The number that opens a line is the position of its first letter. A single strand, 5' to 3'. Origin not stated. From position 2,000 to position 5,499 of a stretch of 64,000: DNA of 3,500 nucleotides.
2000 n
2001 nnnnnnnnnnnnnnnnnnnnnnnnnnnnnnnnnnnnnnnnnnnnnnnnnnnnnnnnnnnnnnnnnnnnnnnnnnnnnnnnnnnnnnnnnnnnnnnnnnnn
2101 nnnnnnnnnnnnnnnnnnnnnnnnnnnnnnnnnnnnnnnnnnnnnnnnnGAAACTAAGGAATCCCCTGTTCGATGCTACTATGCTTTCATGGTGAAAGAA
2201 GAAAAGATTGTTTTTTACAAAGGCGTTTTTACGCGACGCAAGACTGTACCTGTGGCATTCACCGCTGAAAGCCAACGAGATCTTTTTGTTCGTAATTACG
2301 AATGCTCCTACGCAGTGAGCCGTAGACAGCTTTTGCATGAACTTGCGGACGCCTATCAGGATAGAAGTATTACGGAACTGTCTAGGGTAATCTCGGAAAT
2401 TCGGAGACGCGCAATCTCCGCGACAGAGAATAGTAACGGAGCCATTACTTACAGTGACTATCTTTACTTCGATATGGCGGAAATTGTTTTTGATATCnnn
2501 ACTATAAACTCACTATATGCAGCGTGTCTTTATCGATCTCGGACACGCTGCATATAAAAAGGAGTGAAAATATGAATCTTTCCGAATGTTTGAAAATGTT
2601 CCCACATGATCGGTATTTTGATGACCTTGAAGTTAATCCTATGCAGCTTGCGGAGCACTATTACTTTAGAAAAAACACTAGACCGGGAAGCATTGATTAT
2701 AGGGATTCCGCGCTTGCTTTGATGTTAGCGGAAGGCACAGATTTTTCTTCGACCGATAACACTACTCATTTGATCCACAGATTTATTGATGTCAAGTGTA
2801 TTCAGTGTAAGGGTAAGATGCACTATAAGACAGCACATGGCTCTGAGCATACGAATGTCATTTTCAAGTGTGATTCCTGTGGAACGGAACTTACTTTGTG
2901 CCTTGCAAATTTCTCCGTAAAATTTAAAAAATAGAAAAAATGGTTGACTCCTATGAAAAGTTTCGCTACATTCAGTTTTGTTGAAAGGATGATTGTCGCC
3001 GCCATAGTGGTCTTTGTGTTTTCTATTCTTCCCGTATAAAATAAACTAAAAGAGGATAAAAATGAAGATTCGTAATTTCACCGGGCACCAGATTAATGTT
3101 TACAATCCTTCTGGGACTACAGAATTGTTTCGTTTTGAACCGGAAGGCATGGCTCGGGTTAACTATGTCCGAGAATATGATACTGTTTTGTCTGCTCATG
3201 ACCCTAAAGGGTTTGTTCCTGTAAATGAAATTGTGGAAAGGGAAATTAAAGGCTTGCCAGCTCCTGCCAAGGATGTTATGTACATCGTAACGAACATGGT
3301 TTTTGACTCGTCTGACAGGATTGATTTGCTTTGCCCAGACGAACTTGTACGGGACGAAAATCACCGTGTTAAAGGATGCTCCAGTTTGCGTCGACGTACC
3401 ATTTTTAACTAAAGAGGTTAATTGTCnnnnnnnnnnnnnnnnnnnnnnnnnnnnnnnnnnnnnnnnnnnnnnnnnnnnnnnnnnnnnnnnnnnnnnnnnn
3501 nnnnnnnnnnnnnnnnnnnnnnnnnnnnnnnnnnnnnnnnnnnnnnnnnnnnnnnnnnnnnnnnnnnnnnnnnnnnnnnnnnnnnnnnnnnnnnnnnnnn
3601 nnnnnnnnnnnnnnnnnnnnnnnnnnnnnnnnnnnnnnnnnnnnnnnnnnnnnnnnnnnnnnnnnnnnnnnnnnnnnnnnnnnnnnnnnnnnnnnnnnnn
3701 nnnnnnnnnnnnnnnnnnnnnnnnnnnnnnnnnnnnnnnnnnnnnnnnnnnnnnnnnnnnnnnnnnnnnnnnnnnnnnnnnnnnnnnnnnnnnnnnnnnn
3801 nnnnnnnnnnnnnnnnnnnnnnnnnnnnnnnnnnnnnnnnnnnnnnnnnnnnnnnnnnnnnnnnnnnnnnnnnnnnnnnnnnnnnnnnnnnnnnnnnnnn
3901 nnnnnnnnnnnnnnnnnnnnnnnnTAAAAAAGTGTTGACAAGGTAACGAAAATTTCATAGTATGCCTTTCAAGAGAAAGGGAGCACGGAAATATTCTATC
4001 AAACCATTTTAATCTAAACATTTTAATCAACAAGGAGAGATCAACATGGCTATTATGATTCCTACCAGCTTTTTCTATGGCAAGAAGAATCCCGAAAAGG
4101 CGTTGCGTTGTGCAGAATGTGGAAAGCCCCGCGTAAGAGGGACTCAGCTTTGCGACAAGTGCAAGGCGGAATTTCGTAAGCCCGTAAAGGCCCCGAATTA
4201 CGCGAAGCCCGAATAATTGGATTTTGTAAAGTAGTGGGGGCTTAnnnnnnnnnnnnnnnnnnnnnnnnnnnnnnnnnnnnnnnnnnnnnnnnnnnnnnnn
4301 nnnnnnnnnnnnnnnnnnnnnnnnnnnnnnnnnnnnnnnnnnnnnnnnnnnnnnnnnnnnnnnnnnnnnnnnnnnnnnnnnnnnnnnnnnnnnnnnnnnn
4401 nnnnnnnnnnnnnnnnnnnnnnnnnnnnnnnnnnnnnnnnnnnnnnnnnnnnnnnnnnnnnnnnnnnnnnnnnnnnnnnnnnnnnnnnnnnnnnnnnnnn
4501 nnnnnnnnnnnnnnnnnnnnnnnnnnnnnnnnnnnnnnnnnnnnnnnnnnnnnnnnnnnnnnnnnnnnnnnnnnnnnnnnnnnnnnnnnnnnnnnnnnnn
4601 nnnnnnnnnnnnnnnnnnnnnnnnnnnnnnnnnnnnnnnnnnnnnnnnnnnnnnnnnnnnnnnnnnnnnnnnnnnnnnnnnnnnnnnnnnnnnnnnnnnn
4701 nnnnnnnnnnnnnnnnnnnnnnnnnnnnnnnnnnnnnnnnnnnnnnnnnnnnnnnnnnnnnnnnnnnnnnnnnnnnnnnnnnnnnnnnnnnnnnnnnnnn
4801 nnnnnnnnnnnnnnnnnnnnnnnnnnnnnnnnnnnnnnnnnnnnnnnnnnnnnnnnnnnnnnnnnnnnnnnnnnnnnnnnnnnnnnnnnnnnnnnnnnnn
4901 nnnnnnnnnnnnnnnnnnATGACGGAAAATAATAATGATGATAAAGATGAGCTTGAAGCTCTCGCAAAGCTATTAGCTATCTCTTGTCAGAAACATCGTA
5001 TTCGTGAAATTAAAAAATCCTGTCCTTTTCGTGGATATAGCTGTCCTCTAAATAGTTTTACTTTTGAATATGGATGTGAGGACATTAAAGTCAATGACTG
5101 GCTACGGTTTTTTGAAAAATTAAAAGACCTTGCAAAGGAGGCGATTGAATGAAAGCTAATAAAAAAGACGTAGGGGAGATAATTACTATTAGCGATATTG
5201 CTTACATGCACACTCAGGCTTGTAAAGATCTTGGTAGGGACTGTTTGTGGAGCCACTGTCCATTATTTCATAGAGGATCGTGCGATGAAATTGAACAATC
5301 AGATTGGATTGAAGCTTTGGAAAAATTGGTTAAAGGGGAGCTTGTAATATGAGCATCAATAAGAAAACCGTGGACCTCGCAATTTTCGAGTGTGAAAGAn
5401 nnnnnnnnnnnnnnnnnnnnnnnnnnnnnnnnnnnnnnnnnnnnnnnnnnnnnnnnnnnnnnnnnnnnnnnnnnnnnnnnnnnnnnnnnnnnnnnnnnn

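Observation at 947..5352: An apparently undescribed four-cysteine repeat module, present in three genes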

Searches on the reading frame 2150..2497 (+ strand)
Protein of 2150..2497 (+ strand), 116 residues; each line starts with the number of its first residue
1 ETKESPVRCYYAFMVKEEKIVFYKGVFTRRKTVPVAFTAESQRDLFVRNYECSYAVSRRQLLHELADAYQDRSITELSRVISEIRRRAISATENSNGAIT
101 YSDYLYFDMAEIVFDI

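Call 51: search_solved_structures(query=A3, max_evalue=10)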
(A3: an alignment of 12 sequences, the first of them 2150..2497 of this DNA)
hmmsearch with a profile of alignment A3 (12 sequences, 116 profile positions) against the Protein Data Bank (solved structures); distinct sequences matched with E-value up to 10: 1.
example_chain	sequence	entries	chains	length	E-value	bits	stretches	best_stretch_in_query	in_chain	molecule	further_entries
7dkh_A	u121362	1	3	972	0.49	13.8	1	8-61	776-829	RNA polymerase-associated protein CTR9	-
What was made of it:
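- Tried and rejected: The PDB profile search found nothing (call 51).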

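Call 61: predict_structure(alignment_id=A3)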
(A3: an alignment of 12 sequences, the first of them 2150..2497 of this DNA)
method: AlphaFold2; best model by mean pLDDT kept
length: 116 residues; sequences in the alignment: 12
mean_pLDDT: 52.3   pTM: 0.49
mean pLDDT of the five models: 52.3, 42.2, 41.5, 40.9, 40.5
residues with pLDDT >= 90: 0; 70-90: 15; 50-70: 53; < 50: 48
segments of 3 or more residues with pLDDT < 50: 1-10, 24-54, 97-101
pLDDT, mean of each block of 10 residues (from residue 1): 40 56 47 32 29 51 67 74 69 53 58 54
secondary structure, 60 per line:
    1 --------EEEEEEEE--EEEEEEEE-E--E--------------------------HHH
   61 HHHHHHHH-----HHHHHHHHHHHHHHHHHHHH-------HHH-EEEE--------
elements in order: E9-16 E19-26 H58-68 H74-93 E105-108
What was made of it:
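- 2150..2497 (+): C-terminal domain (aa 402-517). It is 84-99% identical in all homologues and has no relatives outside this phage lineage. The AF2 model is poor, pLDDT 52 (call 61).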

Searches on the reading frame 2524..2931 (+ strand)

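Call 3: search_protein_families(library=pfam, proteins=[window:2524-2931:+], max_evalue=1)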
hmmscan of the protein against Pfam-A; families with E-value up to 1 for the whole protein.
window:2524-2931:+ (136 aa): 9 families
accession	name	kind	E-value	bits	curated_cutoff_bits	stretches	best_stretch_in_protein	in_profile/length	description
PF21344.3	Zn_ribbon_LysW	-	0.01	15.9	27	1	90-123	1-31/46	Alpha-aminoadipate carrier protein LysW-like, globular domain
PF01664.22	Reo_sigma1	-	0.012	15.4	27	1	26-100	58-134/229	Reovirus viral attachment protein sigma 1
PF01667.23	Ribosomal_S27e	-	0.016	15.3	24.5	1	86-123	4-36/55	Ribosomal protein S27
PF24042.1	DUF7351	-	0.021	15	31.2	1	78-125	55-106/177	Domain of unknown function (DUF7351)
PF01396.24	Zn_ribbon_Top1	-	0.031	14.5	32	0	90-103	2-15/39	Topoisomerase DNA binding C4 zinc finger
PF02146.23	SIR2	-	0.064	13.6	24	1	85-122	103-140/180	Sir2 family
PF08274.17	Zn_Ribbon_YjdM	-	0.074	13.5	30.8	1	91-122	4-28/30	PhnA Zinc-Ribbon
PF25206.1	DUF7836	-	0.083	13.2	26.7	1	87-124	5-41/59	Domain of unknown function (DUF7836)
PF22289.1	DmmA-like_C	-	0.75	10.2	27.4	0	90-124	2-29/44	Dimethylamine monooxygenase subunit DmmA-like, C-terminal domain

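Call 4: search_protein_families(library=phrogs, proteins=[window:2524-2931:+], max_evalue=0.1)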
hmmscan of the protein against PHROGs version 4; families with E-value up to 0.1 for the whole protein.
window:2524-2931:+ (136 aa): 1 family
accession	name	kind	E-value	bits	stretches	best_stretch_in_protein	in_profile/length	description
phrog_6060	-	transcription regulation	0.012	16.6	1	88-120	12-44/61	anti-termination protein Q-like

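Call 87: search_protein_families(library=padloc, proteins=[window:2524-2931:+], max_evalue=0.01)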
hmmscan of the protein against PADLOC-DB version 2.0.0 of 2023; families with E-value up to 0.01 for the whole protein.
window:2524-2931:+ (136 aa): 0 families

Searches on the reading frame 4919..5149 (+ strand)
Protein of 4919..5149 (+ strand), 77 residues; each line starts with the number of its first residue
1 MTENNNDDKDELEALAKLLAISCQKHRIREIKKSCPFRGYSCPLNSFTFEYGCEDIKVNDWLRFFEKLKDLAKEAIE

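Call 3: search_protein_families(library=pfam, proteins=[window:4919-5149:+], max_evalue=1)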
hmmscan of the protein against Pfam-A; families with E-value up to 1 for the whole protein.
window:4919-5149:+ (77 aa): 0 families

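Call 4: search_protein_families(library=phrogs, proteins=[window:4919-5149:+], max_evalue=0.1)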
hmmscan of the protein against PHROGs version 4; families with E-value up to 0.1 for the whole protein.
window:4919-5149:+ (77 aa): 1 family
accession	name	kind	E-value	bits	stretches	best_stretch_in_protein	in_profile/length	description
phrog_31570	-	unknown function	0.033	15.5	0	41-50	15-24/45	-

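Call 87: search_protein_families(library=padloc, proteins=[window:4919-5149:+], max_evalue=0.01)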
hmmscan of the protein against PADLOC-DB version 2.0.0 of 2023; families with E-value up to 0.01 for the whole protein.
window:4919-5149:+ (77 aa): 0 families

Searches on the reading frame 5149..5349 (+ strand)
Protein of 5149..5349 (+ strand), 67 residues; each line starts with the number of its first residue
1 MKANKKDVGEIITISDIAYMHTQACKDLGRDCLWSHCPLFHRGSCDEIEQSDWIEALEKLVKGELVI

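Call 3: search_protein_families(library=pfam, proteins=[window:5149-5349:+], max_evalue=1)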
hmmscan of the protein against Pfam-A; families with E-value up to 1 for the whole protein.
window:5149-5349:+ (67 aa): 0 families

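Call 4: search_protein_families(library=phrogs, proteins=[window:5149-5349:+], max_evalue=0.1)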
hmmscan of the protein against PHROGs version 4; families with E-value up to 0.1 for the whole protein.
window:5149-5349:+ (67 aa): 0 families

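Call 29: search_protein_families(library=pfam, alignment_id=A2, max_evalue=0.01)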
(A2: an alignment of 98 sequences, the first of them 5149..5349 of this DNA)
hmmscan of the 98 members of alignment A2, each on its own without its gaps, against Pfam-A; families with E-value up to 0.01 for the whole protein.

A. member 1, window:5149-5349:+ (67 aa): 0 families

B. families by the number of members that match (of 98 scanned): 3 families
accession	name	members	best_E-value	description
PF17120.11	zf-RING_16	1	6.8e-06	RING/Ubox like zinc-binding domain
PF10386.15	DUF2441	1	0.00065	Protein of unknown function (DUF2441)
PF21533.2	EHMT1-2_CRR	1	0.0086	Histone-lysine N-methyltransferase EHMT1/EHMT2, Cys-rich region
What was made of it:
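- On Zinc ribbon / treble clef / zinc-knuckle fingers: No Pfam zinc-finger family matches more than 1 of the 98 members (call 29).
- Closest known: Knuckle-type zinc fingers of small phage proteins. Different: It gets no Pfam hit (calls 3, 29).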

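Call 32: search_protein_families(library=ncbifam, alignment_id=A2, max_evalue=0.01)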
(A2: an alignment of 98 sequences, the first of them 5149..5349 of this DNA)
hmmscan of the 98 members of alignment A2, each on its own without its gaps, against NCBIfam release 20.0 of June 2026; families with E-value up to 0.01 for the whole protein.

A. member 1, window:5149-5349:+ (67 aa): 0 families

B. families by the number of members that match (of 98 scanned): 1 family
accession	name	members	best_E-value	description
NF038221.1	IcmJ_DotN_IVB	1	0.0014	type IVB secretion system protein IcmJDotN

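Call 33: search_protein_families(library=phrogs, alignment_id=A2, max_evalue=0.001)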
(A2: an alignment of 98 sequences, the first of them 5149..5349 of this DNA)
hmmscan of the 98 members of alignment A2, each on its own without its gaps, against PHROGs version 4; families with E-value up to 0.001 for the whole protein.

A. member 1, window:5149-5349:+ (67 aa): 0 families

B. families by the number of members that match (of 98 scanned): 0 families

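Call 34: find_homologous_proteins(query=A2, max_evalue=0.001)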
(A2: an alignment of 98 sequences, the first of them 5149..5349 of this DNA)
Query A2 (98 sequences) (67 aa, profile of the alignment): 39 proteins with E <= 0.001 among 170 candidates.
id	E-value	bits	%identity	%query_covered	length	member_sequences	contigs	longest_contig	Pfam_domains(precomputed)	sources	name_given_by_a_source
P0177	1.2e-10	59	47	25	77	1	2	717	-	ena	-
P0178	1.4e-10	59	-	-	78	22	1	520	-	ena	-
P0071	1.6e-10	58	-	-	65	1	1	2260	-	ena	-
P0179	2.2e-10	58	36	45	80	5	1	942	-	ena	-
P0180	2.4e-10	58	-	-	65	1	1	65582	-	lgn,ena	-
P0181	3.9e-10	57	62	31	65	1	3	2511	-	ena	-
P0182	6.1e-10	57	-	-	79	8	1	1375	-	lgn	-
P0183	6.2e-10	57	-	-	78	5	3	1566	-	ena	-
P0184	8.3e-10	56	-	-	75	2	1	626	-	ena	-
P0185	1.3e-9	56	39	27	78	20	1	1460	-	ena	-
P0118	1.7e-9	55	33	31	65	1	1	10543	-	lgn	-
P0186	1.9e-9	55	28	70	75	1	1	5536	-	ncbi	-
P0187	1.9e-9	55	-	-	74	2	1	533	-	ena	-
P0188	2.1e-9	55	-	-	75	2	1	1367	-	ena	-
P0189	2.3e-9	55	27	70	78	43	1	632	-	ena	-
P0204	1.3e-4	40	73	99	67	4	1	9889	-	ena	-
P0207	6.7e-4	37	82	99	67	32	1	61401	-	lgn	-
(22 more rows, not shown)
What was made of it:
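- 5149..5352 (+): M2, a 67-aa single-module protein; ATGA overlaps on both sides. Orthologues are 73-88% identical (P0204-P0207, call 34) and are present in most related loci.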

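Call 35: find_encoding_contigs(protein=P0180, flank=6000, max_places=2)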
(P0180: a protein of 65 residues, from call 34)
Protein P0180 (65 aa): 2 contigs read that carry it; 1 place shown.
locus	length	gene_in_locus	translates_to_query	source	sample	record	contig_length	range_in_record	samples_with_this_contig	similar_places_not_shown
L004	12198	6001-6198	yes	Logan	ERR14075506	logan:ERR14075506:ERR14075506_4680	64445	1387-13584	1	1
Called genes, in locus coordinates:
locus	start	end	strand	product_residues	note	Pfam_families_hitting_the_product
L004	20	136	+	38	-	-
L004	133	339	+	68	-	-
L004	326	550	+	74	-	-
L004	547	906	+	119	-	-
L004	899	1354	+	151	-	-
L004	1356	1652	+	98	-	-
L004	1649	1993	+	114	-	-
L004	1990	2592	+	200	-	-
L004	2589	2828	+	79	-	-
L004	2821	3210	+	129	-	-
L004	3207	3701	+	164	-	-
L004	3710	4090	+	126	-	-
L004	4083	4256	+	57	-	-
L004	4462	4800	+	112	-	-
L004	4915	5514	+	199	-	-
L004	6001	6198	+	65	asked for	-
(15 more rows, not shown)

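Call 42: search_solved_structures(query=A2, max_evalue=10, show_alignments=3)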
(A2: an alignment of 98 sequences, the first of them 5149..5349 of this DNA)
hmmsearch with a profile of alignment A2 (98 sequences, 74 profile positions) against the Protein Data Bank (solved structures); distinct sequences matched with E-value up to 10: 1.
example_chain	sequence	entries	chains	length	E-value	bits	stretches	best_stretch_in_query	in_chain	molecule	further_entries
4dbf_A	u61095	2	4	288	2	11.6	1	41-55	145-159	2-HYDROXYHEPTA-2,4-DIENE-1,7-DIOATE ISOMERASE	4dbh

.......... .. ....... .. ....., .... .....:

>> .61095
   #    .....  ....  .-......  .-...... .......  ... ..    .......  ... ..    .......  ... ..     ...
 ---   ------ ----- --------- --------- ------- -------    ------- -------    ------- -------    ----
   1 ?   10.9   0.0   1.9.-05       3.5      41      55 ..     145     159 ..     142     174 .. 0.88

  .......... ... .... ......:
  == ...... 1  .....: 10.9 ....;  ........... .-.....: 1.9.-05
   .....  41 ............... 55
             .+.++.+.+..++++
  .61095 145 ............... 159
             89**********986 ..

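Call 87: search_protein_families(library=padloc, proteins=[window:5149-5349:+], max_evalue=0.01)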
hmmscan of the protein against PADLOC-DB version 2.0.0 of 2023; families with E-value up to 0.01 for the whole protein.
window:5149-5349:+ (67 aa): 0 families
